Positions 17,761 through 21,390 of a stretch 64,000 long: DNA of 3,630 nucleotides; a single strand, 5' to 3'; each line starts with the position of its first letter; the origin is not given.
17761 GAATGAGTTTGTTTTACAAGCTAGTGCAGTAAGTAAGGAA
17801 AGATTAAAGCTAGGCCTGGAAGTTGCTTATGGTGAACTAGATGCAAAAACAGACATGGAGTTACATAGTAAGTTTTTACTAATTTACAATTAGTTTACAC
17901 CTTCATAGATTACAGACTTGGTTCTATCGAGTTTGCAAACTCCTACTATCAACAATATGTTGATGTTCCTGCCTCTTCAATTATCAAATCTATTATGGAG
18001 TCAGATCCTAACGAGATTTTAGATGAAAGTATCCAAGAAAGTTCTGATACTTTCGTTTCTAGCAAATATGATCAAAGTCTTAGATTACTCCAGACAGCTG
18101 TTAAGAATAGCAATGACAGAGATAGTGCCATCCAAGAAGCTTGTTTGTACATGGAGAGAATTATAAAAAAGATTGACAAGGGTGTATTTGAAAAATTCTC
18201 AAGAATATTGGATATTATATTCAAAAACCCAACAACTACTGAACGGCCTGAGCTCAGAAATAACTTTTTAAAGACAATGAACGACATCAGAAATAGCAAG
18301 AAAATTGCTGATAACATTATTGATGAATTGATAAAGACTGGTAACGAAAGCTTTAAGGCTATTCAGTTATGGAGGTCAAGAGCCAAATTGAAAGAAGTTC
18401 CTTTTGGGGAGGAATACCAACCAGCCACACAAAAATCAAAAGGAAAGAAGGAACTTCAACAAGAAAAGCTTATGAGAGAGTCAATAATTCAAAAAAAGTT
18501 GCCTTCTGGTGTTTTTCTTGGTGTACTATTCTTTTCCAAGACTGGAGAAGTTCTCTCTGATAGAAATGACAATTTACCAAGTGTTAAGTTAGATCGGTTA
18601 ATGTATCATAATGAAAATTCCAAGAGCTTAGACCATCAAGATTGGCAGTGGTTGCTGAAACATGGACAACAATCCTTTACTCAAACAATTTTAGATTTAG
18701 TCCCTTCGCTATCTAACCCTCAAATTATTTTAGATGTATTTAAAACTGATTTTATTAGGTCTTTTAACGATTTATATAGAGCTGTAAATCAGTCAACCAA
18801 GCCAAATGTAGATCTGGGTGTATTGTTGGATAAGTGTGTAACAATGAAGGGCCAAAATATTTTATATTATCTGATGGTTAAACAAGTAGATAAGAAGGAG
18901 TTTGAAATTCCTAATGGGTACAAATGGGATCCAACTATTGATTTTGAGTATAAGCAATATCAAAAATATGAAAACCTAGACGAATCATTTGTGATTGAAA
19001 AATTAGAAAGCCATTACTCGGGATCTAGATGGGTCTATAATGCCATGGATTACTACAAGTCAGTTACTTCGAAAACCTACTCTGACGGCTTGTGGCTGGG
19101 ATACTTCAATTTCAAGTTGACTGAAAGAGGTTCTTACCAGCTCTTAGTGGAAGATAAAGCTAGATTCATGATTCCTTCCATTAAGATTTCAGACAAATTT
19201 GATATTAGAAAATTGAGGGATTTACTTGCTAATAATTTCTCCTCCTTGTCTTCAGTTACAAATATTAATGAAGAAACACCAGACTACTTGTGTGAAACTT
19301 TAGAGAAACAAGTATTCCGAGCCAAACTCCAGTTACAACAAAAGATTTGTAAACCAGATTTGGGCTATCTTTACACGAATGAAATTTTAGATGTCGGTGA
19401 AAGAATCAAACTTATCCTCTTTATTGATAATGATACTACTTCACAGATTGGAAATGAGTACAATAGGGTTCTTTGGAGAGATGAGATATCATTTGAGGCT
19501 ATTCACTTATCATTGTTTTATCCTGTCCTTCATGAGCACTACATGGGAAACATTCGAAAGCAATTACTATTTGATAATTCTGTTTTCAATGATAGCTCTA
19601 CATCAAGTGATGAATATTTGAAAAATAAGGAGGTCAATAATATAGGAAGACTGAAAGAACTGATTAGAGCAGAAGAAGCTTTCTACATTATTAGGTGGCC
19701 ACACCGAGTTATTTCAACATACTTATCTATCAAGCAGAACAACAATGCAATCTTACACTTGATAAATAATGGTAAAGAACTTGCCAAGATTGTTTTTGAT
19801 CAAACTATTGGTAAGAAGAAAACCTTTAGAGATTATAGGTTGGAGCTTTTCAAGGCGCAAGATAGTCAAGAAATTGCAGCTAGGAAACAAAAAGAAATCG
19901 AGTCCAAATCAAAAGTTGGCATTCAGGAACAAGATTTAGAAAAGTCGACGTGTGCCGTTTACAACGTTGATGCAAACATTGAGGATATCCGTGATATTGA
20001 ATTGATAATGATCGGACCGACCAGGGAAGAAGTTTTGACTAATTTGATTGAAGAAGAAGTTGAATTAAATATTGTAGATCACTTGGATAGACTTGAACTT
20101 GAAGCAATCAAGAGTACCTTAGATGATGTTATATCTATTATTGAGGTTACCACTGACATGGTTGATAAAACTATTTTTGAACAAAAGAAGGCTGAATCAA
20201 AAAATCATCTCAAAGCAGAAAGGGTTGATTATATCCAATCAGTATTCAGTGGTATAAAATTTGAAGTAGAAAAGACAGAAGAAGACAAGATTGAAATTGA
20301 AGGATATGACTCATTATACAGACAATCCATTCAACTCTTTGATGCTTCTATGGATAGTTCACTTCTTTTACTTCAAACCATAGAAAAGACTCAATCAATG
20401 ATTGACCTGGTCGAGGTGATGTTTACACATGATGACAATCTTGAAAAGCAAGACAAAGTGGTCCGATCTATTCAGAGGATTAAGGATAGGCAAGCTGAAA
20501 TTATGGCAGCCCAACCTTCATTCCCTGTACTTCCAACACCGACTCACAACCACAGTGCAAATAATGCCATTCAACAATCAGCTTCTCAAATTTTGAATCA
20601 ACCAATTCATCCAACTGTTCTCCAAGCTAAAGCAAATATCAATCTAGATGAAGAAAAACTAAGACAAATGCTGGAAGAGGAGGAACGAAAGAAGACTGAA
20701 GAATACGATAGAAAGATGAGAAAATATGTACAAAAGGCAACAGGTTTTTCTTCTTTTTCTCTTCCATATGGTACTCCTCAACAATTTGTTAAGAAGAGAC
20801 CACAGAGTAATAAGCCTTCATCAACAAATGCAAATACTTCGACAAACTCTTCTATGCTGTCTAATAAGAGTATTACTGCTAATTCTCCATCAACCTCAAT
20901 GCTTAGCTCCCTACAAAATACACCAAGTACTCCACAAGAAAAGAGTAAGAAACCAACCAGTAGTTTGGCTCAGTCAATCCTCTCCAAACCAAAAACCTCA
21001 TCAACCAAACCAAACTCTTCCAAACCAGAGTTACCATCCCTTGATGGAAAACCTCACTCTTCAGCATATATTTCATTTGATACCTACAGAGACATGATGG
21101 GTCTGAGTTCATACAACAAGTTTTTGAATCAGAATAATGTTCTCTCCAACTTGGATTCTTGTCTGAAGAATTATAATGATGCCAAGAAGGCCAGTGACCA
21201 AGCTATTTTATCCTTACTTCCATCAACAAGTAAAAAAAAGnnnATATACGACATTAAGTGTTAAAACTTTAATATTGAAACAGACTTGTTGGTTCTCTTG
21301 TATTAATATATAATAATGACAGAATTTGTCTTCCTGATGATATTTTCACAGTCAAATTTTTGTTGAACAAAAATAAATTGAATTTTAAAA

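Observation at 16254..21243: A single 5-kb gene stitches together WW-like, PT-repeat, PH/GRAM-like and a ~1100-aa unknown module, with the PH-like region split over four 70-200-nt exons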

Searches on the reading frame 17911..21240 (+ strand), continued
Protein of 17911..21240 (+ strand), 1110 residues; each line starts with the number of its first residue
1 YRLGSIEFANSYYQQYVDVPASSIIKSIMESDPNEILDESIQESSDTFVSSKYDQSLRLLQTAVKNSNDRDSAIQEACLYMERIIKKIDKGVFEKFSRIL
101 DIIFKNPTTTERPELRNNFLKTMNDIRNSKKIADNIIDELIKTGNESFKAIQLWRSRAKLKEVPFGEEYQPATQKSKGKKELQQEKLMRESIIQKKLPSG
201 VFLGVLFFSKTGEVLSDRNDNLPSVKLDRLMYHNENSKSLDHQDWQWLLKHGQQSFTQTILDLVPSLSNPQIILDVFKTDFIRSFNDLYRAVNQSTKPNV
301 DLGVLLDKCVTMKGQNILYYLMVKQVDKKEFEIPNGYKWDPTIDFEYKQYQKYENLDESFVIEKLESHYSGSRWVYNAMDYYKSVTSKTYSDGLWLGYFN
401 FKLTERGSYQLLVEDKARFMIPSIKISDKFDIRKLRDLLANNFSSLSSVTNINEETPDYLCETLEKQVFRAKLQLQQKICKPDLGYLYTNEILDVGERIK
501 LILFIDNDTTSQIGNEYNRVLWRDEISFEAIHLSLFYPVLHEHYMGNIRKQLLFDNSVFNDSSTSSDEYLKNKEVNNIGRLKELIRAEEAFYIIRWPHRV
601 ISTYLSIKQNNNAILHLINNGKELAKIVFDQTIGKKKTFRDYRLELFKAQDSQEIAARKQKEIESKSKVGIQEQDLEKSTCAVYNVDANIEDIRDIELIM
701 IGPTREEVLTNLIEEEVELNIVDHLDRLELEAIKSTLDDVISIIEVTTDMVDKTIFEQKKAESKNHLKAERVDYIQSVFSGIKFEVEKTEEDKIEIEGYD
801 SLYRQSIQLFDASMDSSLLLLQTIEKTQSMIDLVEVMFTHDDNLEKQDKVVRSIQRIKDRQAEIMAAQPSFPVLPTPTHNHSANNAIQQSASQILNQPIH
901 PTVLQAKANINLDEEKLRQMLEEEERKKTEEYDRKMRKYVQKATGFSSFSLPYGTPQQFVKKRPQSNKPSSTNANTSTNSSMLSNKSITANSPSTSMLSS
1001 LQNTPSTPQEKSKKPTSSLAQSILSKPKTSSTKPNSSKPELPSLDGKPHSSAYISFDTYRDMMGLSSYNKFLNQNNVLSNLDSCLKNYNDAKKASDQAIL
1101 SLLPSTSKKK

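Call 72: find_encoding_contigs(protein=P0010, flank=500, max_places=1)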
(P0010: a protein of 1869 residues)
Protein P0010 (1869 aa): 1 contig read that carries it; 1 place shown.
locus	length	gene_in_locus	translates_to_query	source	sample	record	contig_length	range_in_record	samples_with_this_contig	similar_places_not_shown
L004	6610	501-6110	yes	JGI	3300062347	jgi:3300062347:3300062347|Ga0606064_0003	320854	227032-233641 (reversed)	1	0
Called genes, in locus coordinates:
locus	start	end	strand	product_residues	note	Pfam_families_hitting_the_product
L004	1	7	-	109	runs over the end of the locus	-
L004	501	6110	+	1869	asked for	PF26278:PH_36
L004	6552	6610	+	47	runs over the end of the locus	-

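Call 73: predict_structure(alignment_id=A6)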
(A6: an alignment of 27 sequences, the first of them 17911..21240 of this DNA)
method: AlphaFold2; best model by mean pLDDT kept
length: 1110 residues; sequences in the alignment: 27
mean_pLDDT: 68.5   pTM: 0.48
mean pLDDT of the five models: 68.5, 67.6, 66.0, 64.5, 63.5
residues with pLDDT >= 90: 157; 70-90: 511; 50-70: 178; < 50: 264
segments of 3 or more residues with pLDDT < 50: 45-47, 159-166, 564-568, 669-692, 780-799, 867-914, 945-1081, 1103-1110
pLDDT, mean of each block of 10 residues (from residue 1): 73 67 85 68 53 83 86 91 86 88 87 88 89 87 89 65 49 58 66 78 94 90 93 88 87 85 80 80 92 70 90 89 89 86 90 76 81 91 82 93 86 89 92 86 77 86 89 90 87 87 87 61 88 87 82 60 49 56 77 88 86 76 77 75 82 77 60 43 38 48 60 77 80 81 82 84 80 61 32 41 68 77 72 74 71 66 51 34 29 29 39 55 70 74 48 29 29 25 26 27 28 27 27 27 29 27 26 37 61 69 46
secondary structure, 60 per line:
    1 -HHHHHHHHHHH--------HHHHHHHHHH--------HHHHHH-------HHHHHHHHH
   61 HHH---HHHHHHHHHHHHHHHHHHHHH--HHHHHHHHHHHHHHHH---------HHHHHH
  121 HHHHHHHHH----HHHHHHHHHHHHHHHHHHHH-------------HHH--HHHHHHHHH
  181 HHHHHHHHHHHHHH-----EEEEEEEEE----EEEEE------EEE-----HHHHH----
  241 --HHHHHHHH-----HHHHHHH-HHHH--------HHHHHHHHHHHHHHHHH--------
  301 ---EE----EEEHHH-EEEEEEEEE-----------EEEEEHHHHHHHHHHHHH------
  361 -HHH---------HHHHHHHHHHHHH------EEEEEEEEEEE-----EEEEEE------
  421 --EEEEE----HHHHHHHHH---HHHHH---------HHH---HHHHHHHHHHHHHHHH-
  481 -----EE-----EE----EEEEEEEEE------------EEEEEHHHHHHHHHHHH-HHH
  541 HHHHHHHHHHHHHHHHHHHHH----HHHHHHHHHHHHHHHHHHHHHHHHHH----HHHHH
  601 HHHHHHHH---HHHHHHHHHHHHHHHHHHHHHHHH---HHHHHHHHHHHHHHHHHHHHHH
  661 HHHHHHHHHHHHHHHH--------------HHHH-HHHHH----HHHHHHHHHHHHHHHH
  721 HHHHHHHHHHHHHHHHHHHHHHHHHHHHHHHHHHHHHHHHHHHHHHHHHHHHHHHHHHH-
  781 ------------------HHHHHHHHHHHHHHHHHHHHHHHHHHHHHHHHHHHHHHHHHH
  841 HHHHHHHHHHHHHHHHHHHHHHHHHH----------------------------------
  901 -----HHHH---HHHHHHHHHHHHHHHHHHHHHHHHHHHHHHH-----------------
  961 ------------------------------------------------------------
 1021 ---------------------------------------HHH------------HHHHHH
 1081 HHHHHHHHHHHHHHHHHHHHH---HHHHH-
elements in order (helices of 4 or more, strands of 3 or more residues): H2-12 H21-30 H39-44 H52-63 H67-87 H90-105 H115-129 H134-153 H172-194 E200-208 E213-217 E224-226 H232-236 H243-250 H256-262 H264-267 H276-292 E310-312 E317-325 E337-341 H342-354 H374-386 E393-403 E409-414 E423-427 H432-440 H444-448 H464-479 E499-507 E520-524 H525-536 H538-561 H566-591 H596-608 H612-635 H639-676 H691-694 H696-700 H705-779 H799-866 H906-909 H913-943 H1075-1101 H1105-1109
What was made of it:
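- AF2 model with pLDDT 80-93 over residues 50-560 of the exon-7 product (call 73).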

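Call 77: fold_search(model_id=the predicted structure, library=pdb)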
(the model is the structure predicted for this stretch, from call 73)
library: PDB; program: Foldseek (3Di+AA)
matches with E <= 10: 527; with E <= 0.001: 0
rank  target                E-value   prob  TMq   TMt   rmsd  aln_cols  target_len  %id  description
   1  8dwf_A                9.9e-02  0.25  0.08  0.20  21.7       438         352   10  Glycosylase MutY variant E43S in complex with DNA containing d(8-oxo-G) paired with substrate adenine (released 2023-08-09)
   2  8dw0_A                1.4e-01  0.14  0.06  0.17  21.5       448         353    8  Glycosylase MutY variant N146S in complex with DNA containing d(8-oxo-G) paired with an enzyme-generated abasic site ( (released 2022-11-30)
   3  7nnj_A                1.8e-01  0.82  0.08  0.46   7.6       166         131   12  Crystal Structure of NUDT4 (Diphosphoinositol polyphosphate phosphohydrolase 2) in complex with 4-O-Bn-1-PCP-InsP4 (AM (released 2022-03-23)
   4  5mdt                  1.9e-01  0.75  0.07  0.33  12.4       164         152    7  Structure of the CTD-interacting domain (CID) of Seb1 from S. pombe. (released 2017-04-12)
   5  8dp9_A                2.2e-01  0.69  0.06  0.35   7.8       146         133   10  Crystal structure of the monomeric AvrM14-B Nudix hydrolase effector from Melampsora lini (released 2023-01-25)
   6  6q0c_A                2.5e-01  0.09  0.06  0.14  21.1       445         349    8  MutY adenine glycosylase bound to DNA containing a transition state analog (1N) paired with undamaged dG (released 2019-08-28)
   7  4rv1_A                2.8e-01  0.96  0.08  0.20   5.9       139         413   12  Crystal Structure of Engineered Protein. Northeast Structural Genomics Consortium (NESG) Target OR497. (released 2014-12-10)
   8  3g0q_A                2.8e-01  0.13  0.07  0.18  21.9       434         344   10  Crystal Structure of MutY bound to its inhibitor DNA (released 2009-11-17)
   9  8dp9_B                3.0e-01  0.72  0.07  0.39   7.2       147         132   10  Crystal structure of the monomeric AvrM14-B Nudix hydrolase effector from Melampsora lini (released 2023-01-25)
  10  6uuf_B                3.3e-01  0.47  0.07  0.35  11.4       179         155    8  Crystal structure of a Nudix Hydrolase from M. Smegmatis, RenU (released 2021-05-12)
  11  4ypr_A                4.0e-01  0.12  0.08  0.19  20.9       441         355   10  Crystal Structure of D144N MutY bound to its anti-substrate (released 2015-05-27)
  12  9s3g_O                4.8e-01  0.12  0.05  0.17  15.0       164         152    9  State 1 MAP3 RNA Pol II activated elongation complex with SETD2 and upstream hexasome (released 2025-11-12)
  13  7nnj_B                5.0e-01  0.57  0.08  0.45   6.9       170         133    9  Crystal Structure of NUDT4 (Diphosphoinositol polyphosphate phosphohydrolase 2) in complex with 4-O-Bn-1-PCP-InsP4 (AM (released 2022-03-23)
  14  9rn2_L                5.0e-01  0.57  0.07  0.17   8.4       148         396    9  Structure of BAF in complex with OCT4-SOX2-bound nucleosome - SHL+6 class 2 (released 2026-02-11)
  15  8dp8_B                5.0e-01  0.41  0.07  0.40   7.8       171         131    9  Crystal structure of the monomeric AvrM14-A Nudix hydrolase effector from Melampsora lini (released 2023-01-25)
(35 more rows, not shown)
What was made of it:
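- On Nudix hydrolases: Foldseek lists several Nudix structures at E 0.18-0.9 and probability up to 0.82 (call 77).
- Closest known: VHS/ENTH/CID-type helical domains of trafficking adaptors. Same: Foldseek also lists CID/TND domains (call 77).
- Several Nudix structures (NUDT4, AvrM14, RenU, Dcp2, Tm1382, MutY) recur among the best Foldseek hits, with probability up to 0.82 (call 77). All Foldseek E-values are >= 0.1 (call 77).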

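Call 88: search_protein_families(library=pfam, alignment_id=A6, max_evalue=1)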
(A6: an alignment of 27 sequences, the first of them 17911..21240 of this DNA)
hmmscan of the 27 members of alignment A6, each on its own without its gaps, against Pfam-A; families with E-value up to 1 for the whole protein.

A. member 1, window:17911-21240:+ (1110 aa): 0 families

B. families by the number of members that match (of 27 scanned): 17 families
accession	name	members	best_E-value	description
PF00397.32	WW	7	4.4e-23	WW domain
PF13516.12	LRR_6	4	0.018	Leucine Rich repeat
PF00993.25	MHC_II_alpha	2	5.9e-05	Class II histocompatibility antigen, alpha domain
PF24758.1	LRR_At5g56370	2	0.042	FBD-associated F-box protein At5g56370, LRR repeats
PF02479.21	Herpes_IE68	1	0.0075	Herpesvirus immediate early protein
PF12295.13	Symplekin_C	1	0.026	Symplekin tight junction protein C terminal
PF08713.17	DNA_alkylation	1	0.036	DNA alkylation repair enzyme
PF17424.7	DUF5411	1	0.067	Family of unknown function (DUF5411)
PF22500.2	GMC_oxred_C_1st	1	0.096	GMC oxidoreductase, C-terminal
PF17970.7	bMG1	1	0.1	Bacterial Alpha-2-macroglobulin MG1 domain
PF19760.4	DUF6247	1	0.13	Family of unknown function (DUF6247)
PF09021.16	HutP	1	0.13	HutP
PF18739.6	HEPN_Apea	1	0.15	Apea-like HEPN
PF16113.10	ECH_2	1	0.16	Enoyl-CoA hydratase/isomerase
PF25166.1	CoiA_C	1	0.36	Competence protein CoiA, C-terminal domain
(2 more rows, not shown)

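Call 103: list_cluster_members(proteins=[P0016, P0022, P0028, P0032, P0036, P0039, P0013, P0018, P0019, P0003])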
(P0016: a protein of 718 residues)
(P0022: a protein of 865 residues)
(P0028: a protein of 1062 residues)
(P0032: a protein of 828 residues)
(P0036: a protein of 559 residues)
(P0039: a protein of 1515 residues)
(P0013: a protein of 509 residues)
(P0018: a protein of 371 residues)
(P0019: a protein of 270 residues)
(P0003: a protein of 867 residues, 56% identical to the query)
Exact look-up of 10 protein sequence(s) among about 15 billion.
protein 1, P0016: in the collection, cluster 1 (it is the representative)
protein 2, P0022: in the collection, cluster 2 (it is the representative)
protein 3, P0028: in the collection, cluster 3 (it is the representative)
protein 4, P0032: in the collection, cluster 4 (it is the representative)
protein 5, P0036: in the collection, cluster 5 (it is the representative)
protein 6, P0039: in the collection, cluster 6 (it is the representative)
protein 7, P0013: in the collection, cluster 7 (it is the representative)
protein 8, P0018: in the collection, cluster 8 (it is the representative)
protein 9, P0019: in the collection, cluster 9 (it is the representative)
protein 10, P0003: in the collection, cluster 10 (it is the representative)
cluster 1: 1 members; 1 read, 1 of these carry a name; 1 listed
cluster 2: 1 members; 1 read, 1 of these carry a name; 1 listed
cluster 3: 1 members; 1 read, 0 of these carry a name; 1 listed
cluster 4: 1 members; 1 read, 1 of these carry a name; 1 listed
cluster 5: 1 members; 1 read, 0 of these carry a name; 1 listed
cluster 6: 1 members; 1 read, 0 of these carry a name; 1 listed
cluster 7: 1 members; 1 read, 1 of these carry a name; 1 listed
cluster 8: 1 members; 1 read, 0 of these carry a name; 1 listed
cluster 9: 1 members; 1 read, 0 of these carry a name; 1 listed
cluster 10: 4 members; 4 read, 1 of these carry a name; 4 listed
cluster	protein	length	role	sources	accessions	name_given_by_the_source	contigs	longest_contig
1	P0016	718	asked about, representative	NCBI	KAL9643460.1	hypothetical protein ABK040_010075 [Willaertia magna]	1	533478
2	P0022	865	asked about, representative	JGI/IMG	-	hypothetical protein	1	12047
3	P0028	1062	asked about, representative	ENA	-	-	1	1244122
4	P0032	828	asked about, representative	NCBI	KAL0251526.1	hypothetical protein GEMRC1_000739 [Eukaryota sp. GEM-RC1]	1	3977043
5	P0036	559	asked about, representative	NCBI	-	-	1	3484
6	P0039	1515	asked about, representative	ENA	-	-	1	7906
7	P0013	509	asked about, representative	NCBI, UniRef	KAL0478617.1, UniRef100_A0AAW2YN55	DNA polymerase III PolC-type [Acrasis kona] | DNA polymerase III PolC-type n=1 Tax=Acrasis kona TaxID=1008807 RepID=A0AAW2YN55_9EUKA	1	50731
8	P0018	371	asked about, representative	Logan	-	-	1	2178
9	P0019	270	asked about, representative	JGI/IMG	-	-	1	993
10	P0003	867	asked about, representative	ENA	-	-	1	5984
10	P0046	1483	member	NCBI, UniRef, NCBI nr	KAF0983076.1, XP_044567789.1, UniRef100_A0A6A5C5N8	hypothetical protein FDP41_011054 [Naegleria fowleri] | PH domain-containing protein n=1 Tax=Naegleria fowleri TaxID=5763 RepID=A0A6A5C5N8_NAEFO | uncharacterized protein FDP41_011054 [Naegleria fowleri]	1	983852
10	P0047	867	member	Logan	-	-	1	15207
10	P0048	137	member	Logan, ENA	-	-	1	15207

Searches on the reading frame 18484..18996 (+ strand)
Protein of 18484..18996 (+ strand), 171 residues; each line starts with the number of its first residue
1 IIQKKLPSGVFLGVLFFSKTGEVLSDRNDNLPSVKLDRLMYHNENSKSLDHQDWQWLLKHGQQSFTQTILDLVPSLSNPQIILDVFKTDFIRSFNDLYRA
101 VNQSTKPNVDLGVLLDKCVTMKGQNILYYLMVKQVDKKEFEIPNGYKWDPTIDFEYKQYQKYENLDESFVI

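Call 111: search_solved_structures(query=A8, max_evalue=10)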
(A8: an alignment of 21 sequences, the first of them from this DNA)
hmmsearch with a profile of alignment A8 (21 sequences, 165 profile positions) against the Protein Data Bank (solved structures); distinct sequences matched with E-value up to 10: 1.
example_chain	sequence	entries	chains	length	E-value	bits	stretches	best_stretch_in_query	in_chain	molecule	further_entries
8y9f_C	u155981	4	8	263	1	12.3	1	89-155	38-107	Alpha-tubulin N-acetyltransferase 2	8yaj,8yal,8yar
